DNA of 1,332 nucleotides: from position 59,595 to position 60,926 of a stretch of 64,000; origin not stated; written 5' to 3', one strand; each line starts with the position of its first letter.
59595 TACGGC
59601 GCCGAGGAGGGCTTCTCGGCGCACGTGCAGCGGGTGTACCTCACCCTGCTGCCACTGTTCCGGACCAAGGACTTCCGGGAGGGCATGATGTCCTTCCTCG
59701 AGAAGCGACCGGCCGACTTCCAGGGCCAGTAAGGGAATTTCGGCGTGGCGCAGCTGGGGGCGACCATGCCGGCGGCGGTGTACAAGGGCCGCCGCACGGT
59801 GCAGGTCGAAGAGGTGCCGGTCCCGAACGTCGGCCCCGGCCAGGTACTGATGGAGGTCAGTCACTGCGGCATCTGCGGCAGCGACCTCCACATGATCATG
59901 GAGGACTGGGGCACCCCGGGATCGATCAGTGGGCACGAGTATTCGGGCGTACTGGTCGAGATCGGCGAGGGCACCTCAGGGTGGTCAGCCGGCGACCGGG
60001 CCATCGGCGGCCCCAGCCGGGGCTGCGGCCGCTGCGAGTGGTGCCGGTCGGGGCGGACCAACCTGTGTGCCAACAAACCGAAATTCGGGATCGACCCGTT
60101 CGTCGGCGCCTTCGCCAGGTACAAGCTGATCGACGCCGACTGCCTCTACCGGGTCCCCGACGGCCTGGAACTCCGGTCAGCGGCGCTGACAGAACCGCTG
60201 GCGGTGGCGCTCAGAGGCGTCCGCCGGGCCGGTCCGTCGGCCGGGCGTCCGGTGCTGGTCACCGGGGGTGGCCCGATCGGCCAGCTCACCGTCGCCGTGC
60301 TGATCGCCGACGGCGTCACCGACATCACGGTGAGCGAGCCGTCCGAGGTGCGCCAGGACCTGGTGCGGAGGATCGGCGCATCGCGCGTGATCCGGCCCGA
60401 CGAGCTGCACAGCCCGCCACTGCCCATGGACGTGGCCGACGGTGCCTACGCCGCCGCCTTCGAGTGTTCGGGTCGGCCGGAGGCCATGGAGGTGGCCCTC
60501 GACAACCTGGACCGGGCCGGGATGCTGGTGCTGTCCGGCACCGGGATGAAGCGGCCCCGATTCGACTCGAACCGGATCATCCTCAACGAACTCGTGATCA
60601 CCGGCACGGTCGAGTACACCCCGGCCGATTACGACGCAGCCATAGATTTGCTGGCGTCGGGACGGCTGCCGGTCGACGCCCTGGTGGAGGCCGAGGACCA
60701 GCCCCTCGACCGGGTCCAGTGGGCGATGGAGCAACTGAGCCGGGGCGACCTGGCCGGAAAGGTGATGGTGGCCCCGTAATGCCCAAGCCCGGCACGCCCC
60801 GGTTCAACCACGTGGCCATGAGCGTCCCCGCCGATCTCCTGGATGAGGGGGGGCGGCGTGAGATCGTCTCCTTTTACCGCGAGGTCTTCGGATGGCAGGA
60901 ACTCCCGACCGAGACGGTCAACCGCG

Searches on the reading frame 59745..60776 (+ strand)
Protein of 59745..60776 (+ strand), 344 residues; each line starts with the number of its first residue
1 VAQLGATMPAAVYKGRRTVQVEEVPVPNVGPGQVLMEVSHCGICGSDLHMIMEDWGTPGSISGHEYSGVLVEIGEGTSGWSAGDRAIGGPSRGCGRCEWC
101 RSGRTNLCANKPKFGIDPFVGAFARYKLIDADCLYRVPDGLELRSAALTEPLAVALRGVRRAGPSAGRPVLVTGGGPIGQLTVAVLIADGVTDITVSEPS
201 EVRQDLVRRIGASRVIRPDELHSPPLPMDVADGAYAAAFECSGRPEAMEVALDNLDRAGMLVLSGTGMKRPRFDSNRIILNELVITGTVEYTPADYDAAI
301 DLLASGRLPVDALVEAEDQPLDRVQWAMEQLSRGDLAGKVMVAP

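Call 65: search_protein_families(library=pfam, proteins=[window:59745-60776:+], max_evalue=0.001)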
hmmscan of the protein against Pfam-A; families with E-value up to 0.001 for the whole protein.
window:59745-60776:+ (344 aa): 3 families
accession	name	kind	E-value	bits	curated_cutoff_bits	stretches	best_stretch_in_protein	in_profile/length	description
PF08240.17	ADH_N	-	2.4e-23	82.8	23.5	1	30-139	1-104/104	Alcohol dehydrogenase GroES-like domain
PF00107.32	ADH_zinc_N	-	2.8e-18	66.5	31.8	1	177-304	1-128/129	Zinc-binding dehydrogenase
PF16912.11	Glu_dehyd_C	-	3.6e-11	43.4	34.9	1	148-330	6-200/211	Glucose dehydrogenase C-terminus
